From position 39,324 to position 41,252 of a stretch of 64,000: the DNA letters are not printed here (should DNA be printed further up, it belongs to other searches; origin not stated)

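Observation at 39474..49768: Corrinoid demethylase system linked to a GlcDEF-like hydroxy-acid/alcohol dehydrogenase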

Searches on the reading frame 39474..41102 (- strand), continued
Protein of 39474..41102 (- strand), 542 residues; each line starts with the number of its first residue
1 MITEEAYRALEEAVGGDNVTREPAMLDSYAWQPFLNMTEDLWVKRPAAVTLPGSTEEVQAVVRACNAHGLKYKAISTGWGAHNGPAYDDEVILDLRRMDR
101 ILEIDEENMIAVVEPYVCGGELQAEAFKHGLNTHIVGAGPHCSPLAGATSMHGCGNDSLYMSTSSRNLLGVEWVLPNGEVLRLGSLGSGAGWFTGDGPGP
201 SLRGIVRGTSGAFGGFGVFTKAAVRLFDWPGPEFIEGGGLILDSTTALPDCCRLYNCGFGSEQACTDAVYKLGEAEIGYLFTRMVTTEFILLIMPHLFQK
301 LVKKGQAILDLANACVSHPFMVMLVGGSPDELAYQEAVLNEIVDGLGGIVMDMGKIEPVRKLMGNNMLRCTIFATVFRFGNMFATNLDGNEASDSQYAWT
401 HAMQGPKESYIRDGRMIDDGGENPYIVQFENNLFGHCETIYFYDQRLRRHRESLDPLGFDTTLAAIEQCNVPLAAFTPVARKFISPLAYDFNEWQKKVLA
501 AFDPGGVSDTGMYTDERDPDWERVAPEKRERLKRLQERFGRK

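Call 20: find_encoding_contigs(protein=P0015, flank=10000, max_places=1)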
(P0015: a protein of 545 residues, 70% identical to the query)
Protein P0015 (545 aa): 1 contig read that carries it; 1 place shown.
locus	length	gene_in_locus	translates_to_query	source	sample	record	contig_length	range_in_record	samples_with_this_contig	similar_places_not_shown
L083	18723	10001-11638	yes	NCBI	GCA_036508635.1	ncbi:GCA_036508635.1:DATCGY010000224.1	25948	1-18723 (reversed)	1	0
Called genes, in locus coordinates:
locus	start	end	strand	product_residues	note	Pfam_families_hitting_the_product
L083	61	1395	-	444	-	PF02310:B12-binding, PF04055:Radical_SAM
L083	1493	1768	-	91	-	PF00076:RRM_1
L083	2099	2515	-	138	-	PF04205:FMN_bind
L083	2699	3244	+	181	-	PF13240:Zn_Ribbon_1 (weak), PF24460:DUF7575 (faint), PF24463:DUF7577 (faint)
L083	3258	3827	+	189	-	PF01613:Flavin_Reduct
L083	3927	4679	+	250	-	PF00392:GntR, PF07702:UTRA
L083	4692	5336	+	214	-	PF02607:B12-binding_2, PF02310:B12-binding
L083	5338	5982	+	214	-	PF02607:B12-binding_2, PF02310:B12-binding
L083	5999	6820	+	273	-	PF00809:Pterin_bind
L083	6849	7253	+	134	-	-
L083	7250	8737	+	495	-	PF01565:FAD_binding_4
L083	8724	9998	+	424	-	PF13183:Fer4_8, PF02754:CCG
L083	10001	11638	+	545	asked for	PF01565:FAD_binding_4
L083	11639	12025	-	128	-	PF02627:CMD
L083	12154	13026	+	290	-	PF00106:adh_short, PF08659:KR, PF13561:adh_short_C2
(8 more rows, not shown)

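Call 21: find_encoding_contigs(protein=P0021, flank=10000, max_places=1)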
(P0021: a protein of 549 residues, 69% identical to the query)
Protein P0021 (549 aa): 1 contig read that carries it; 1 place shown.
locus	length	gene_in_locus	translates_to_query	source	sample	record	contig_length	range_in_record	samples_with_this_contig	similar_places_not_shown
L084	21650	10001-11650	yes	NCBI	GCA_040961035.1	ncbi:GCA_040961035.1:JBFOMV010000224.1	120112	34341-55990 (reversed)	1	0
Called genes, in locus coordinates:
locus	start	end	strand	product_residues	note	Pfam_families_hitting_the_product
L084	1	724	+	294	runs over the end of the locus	PF00800:PDT, PF01842:ACT (weak)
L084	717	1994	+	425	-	PF02403:Seryl_tRNA_N, PF00587:tRNA-synt_2b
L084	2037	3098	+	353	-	PF03706:LPG_synthase_TM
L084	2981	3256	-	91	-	-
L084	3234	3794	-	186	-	PF13302:Acetyltransf_3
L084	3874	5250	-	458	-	-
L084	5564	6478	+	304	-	PF00561:Abhydrolase_1, PF12697:Abhydrolase_6, PF12146:Hydrolase_4, PF08386:Abhydrolase_4 (weak)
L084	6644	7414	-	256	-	PF13248:Zn_ribbon_3 (weak)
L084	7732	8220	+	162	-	PF00583:Acetyltransf_1, PF13673:Acetyltransf_10, PF13508:Acetyltransf_7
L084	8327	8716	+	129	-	-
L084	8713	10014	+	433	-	PF13183:Fer4_8, PF02754:CCG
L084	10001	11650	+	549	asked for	PF01565:FAD_binding_4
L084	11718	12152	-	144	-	PF13577:SnoaL_4 (weak), PF08332:CaMKII_AD, PF13474:SnoaL_3, PF14534:DUF4440, PF12680:SnoaL_2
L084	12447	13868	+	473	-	PF00245:Alk_phosphatase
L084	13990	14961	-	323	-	PF13484:Fer4_16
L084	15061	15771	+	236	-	PF08713:DNA_alkylation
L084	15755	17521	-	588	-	PF16927:HisKA_7TM, PF00989:PAS, PF08448:PAS_4 (faint), PF13426:PAS_9 (faint), PF00512:HisKA (weak), PF02518:HATPase_c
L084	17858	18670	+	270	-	PF08241:Methyltransf_11 (weak)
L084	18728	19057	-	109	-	PF01741:MscL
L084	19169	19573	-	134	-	PF04205:FMN_bind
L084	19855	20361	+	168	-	PF09579:Spore_YtfJ (weak)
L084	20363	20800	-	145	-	PF09719:C_GCAxxG_C_C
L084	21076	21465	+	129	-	-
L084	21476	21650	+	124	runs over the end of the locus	PF02627:CMD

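Call 24: search_protein_families(library=pfam, proteins=[L052:11910-13394:+, L048:16347-16631:+, L071:2286-3092:+, L043:1579-2577:+, L009:6145-6864:+, L024:8867-9910:+, L026:8430-8696:+, L016:3655-5235:+, L016:6042-7343:+, L034:16270-18396:+], max_evalue=0.001)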
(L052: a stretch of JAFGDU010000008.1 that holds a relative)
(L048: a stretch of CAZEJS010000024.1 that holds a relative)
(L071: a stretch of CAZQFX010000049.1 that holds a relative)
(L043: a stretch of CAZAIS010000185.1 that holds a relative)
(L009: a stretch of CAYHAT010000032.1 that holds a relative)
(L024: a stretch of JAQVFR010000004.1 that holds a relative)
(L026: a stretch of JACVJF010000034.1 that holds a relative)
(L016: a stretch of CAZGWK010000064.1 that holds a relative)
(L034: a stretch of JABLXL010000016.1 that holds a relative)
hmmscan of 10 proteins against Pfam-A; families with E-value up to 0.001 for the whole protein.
L052:11910-13394:+ (494 aa): 9 families
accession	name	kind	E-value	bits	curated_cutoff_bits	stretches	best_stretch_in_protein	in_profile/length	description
PF01494.25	FAD_binding_3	-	1.5e-12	47.9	22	1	4-180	2-170/349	FAD binding domain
PF01266.30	DAO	-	1.9e-11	44.5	27.9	1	114-243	149-278/353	FAD dependent oxidoreductase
PF07992.20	Pyr_redox_2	-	4.7e-11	43.1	26.1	1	5-48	2-42/291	Pyridine nucleotide-disulphide oxidoreductase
PF12831.13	FAD_oxidored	-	6.3e-11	42.6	27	1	5-166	1-143/416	FAD dependent oxidoreductase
PF03486.20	HI0933_like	-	8.1e-10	39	50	1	5-42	2-39/244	HI0933-like protein Rossmann domain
PF04820.20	Trp_halogenase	-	4.7e-08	32.8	21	0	115-176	159-220/458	Tryptophan halogenase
PF01134.28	GIDA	-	5.1e-08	32.8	22.1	1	5-185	1-166/391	Glucose inhibited division protein A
PF00890.30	FAD_binding_2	-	9.6e-08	32.1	20.4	1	5-36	1-32/414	FAD binding domain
PF13450.12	NAD_binding_8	-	0.00019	22.1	21.9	1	8-39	1-32/68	NAD(P)-binding Rossmann-like domain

L048:16347-16631:+ (94 aa): 9 families
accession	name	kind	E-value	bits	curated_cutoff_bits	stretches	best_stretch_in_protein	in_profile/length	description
PF12837.12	Fer4_6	-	9.7e-08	32.1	25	1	27-43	5-21/24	4Fe-4S binding domain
PF13187.11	Fer4_9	-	1.1e-07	32.2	27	1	30-78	1-52/52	4Fe-4S dicluster domain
PF12838.12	Fer4_7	-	1.7e-07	32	27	1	22-43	29-50/52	4Fe-4S dicluster domain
PF00037.32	Fer4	-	8.3e-07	29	21.1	1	26-41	3-18/24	4Fe-4S binding domain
PF14697.11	Fer4_21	-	1.1e-05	25.9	35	1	26-78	3-57/59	4Fe-4S dicluster domain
PF25160.1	LdpA_Fe-S-bd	-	4.7e-05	23.5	27.6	1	27-45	24-42/49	LdpA Fe-S cluster-binding domain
PF12797.12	Fer4_2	-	9.1e-05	22.6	24.5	1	24-42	3-21/22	4Fe-4S binding domain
PF13237.11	Fer4_10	-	0.00033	21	25.5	0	24-73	2-52/53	4Fe-4S dicluster domain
PF13484.11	Fer4_16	-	0.00038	21.6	30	0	28-42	50-64/66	4Fe-4S double cluster binding domain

L071:2286-3092:+ (268 aa): 1 family
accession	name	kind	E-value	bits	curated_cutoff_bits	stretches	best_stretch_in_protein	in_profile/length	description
PF01012.27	ETF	-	7.1e-28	98.1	26.7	1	40-201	10-163/181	Electron transfer flavoprotein domain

L043:1579-2577:+ (332 aa): 2 families
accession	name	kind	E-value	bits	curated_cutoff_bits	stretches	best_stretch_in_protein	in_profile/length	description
PF00766.25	ETF_alpha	-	3.3e-30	104.3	27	1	207-286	1-80/81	Electron transfer flavoprotein FAD-binding domain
PF01012.27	ETF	-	3.2e-28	99.2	26.7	1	10-177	1-168/181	Electron transfer flavoprotein domain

L009:6145-6864:+ (239 aa): 3 families
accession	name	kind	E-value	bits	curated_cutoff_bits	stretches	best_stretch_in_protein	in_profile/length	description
PF00027.35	cNMP_binding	-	6.6e-26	90.6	27.5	1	38-125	2-89/89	Cyclic nucleotide-binding domain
PF13545.12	HTH_Crp_2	-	1.9e-18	66.6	27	1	158-229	2-68/70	Crp-like helix-turn-helix domain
PF00325.26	Crp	-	1.8e-07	31.2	21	1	182-212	1-31/32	Bacterial regulatory proteins, crp family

L024:8867-9910:+ (347 aa): 0 families

L026:8430-8696:+ (88 aa): 3 families
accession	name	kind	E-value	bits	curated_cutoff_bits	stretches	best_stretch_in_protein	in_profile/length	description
PF00462.30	Glutaredoxin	-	1.2e-18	67.4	22.9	1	4-62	1-59/60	Glutaredoxin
PF13417.12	GST_N_3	-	5.4e-07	30.3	22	1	6-64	1-58/75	Glutathione S-transferase, N-terminal domain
PF05768.20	Glrx-like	-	0.00014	22.6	26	1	4-52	2-54/77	Glutaredoxin-like domain (DUF836)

L016:3655-5235:+ (526 aa): 3 families
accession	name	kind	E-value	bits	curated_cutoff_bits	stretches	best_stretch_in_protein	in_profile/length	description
PF08353.15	MurT_C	-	1.4e-32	112.4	25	1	395-505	1-109/110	MurT ligase C-terminal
PF08245.18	Mur_ligase_M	-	2.1e-15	57.6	24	1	120-261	1-150/200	Mur ligase middle domain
PF02875.26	Mur_ligase_C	-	0.00044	21.5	28.4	0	379-497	1-121/127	Mur ligase, glutamate ligase domain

L016:6042-7343:+ (433 aa): 4 families
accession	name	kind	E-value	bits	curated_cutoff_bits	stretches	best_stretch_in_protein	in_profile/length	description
PF07992.20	Pyr_redox_2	-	1.1e-56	192.8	26.1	1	20-317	2-291/291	Pyridine nucleotide-disulphide oxidoreductase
PF00070.33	Pyr_redox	-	2e-16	60.7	22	1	164-240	4-80/82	Pyridine nucleotide-disulphide oxidoreductase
PF18267.7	Rubredoxin_C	-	4.5e-10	39.8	25.9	1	336-406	1-69/70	Rubredoxin NAD+ reductase C-terminal domain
PF13738.12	Pyr_redox_3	-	0.00013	21.7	30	0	83-291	91-305/305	Pyridine nucleotide-disulphide oxidoreductase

L034:16270-18396:+ (708 aa): 3 families
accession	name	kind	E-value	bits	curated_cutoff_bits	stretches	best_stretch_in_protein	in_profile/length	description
PF02867.20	Ribonuc_red_lgC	-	4.3e-135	451.7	23.9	1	199-664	1-523/523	Ribonucleotide reductase, barrel domain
PF00317.26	Ribonuc_red_lgN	-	7.6e-26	90.4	28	1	115-194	2-75/77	Ribonucleotide reductase, all-alpha domain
PF03477.21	ATP-cone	-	1.2e-21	77.4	25.8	1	11-99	2-87/88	ATP cone domain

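Call 25: search_protein_families(library=pfam, proteins=[L034:4804-5604:+, L008:16075-16926:+, L015:16643-17332:+, L011:1839-3293:+, L062:6781-7914:+, L018:5997-7274:+, L025:1-1602:+, L061:11887-12387:+, L020:3529-4509:-, L039:4028-4696:+], max_evalue=0.001)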
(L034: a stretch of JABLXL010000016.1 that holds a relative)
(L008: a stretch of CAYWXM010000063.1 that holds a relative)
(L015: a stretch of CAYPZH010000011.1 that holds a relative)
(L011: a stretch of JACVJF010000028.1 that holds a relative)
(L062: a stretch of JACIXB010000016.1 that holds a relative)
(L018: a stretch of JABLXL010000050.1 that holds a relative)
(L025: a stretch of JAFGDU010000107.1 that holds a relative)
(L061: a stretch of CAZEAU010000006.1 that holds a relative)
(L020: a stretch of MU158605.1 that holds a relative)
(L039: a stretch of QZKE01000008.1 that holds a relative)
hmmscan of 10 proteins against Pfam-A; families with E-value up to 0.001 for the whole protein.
L034:4804-5604:+ (266 aa): 1 family
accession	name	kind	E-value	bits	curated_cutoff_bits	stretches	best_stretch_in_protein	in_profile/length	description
PF07685.20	GATase_3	-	8.7e-39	133.6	27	1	7-204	1-195/196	CobB/CobQ-like glutamine amidotransferase domain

L008:16075-16926:+ (283 aa): 1 family
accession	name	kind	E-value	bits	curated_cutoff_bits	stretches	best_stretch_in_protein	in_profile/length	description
PF02593.20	DUF166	-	1.3e-49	169.2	24.4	1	25-263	6-220/221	Domain of unknown function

L015:16643-17332:+ (229 aa): 2 families
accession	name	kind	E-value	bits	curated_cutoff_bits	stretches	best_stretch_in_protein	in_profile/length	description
PF00072.30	Response_reg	-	6.7e-32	110.4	30.2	1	6-115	1-111/111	Response regulator receiver domain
PF00486.34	Trans_reg_C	-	1.3e-27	96.1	26.2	1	152-228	1-77/77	Transcriptional regulatory protein, C terminal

L011:1839-3293:+ (484 aa): 3 families
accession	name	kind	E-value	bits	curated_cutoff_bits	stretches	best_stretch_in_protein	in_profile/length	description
PF00224.27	PK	-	5.2e-111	371.3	30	1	12-331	3-328/328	Pyruvate kinase, barrel domain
PF02887.21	PK_C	-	4.5e-32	111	28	1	364-477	1-111/114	Pyruvate kinase, alpha/beta domain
PF03328.21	HpcH_HpaI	-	5.9e-05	22.9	25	1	184-310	77-214/221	HpcH/HpaI aldolase/citrate lyase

L062:6781-7914:+ (377 aa): 0 families

L018:5997-7274:+ (425 aa): 2 families
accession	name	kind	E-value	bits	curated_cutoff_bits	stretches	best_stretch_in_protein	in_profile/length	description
PF00113.28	Enolase_C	-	3e-124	414.6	21.5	1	141-422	3-292/296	Enolase, C-terminal TIM barrel domain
PF03952.21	Enolase_N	-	4.9e-56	188.9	35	1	6-134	1-131/131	Enolase, N-terminal domain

L025:1-1602:+ (533 aa): 1 family
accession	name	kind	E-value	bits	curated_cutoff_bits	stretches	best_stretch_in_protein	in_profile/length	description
PF18986.5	DUF5719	-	3.8e-14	53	26.2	1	113-291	62-243/319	Family of unknown function (DUF5719)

L061:11887-12387:+ (166 aa): 1 family
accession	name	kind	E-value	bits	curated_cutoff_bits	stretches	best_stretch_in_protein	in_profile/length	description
PF04977.20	DivIC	-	7.7e-07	29.3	28.9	1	74-147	3-78/80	Septum formation initiator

L020:3529-4509:- (326 aa): 1 family
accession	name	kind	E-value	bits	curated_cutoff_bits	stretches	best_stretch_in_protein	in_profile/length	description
PF18915.5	DUF5667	-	2.9e-11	44.1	27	1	86-166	1-77/99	Domain of unknown function (DUF5667)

L039:4028-4696:+ (222 aa): 1 family
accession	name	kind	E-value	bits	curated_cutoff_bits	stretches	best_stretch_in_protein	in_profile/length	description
PF00440.29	TetR_N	-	2.7e-17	62.7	24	1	21-64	1-45/47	Bacterial regulatory proteins, tetR family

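Call 26: predict_structure(alignment_id=A1)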
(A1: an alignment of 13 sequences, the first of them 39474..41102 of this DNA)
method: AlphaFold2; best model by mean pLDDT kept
length: 542 residues; sequences in the alignment: 13
mean_pLDDT: 58.7   pTM: 0.49
mean pLDDT of the five models: 58.7, 47.8, 46.6, 43.9, 42.7
residues with pLDDT >= 90: 19; 70-90: 165; 50-70: 173; < 50: 185
segments of 3 or more residues with pLDDT < 50: 23-43, 76-85, 134-166, 185-216, 231-246, 368-393, 425-440, 469-476, 498-504, 506-514
pLDDT, mean of each block of 10 residues (from residue 1): 88 83 40 32 58 77 88 52 54 69 81 65 64 43 24 28 45 76 47 32 33 50 66 36 49 78 75 56 54 58 68 72 67 84 90 75 53 28 30 54 76 75 49 37 64 74 65 46 59 49 43 56 82 74 43
secondary structure, 60 per line:
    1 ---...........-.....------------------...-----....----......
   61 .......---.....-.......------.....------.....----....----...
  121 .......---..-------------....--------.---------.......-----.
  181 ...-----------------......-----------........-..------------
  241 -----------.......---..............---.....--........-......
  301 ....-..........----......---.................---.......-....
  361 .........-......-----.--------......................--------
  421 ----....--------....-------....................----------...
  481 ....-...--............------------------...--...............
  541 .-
elements in order: H4-14 E47-50 H55-67 E71-75 H77-83 E90-94 E101-105 E110-113 H119-127 H146-149 E168-174 E180-183 H201-206 E218-225 E252-258 H262-275 E279-283 H286-293 H295-304 H306-315 E320-325 H329-345 E349-352 H357-369 H371-376 H391-412 E425-428 E437-440 H448-467 H478-484 H491-502 H526-541
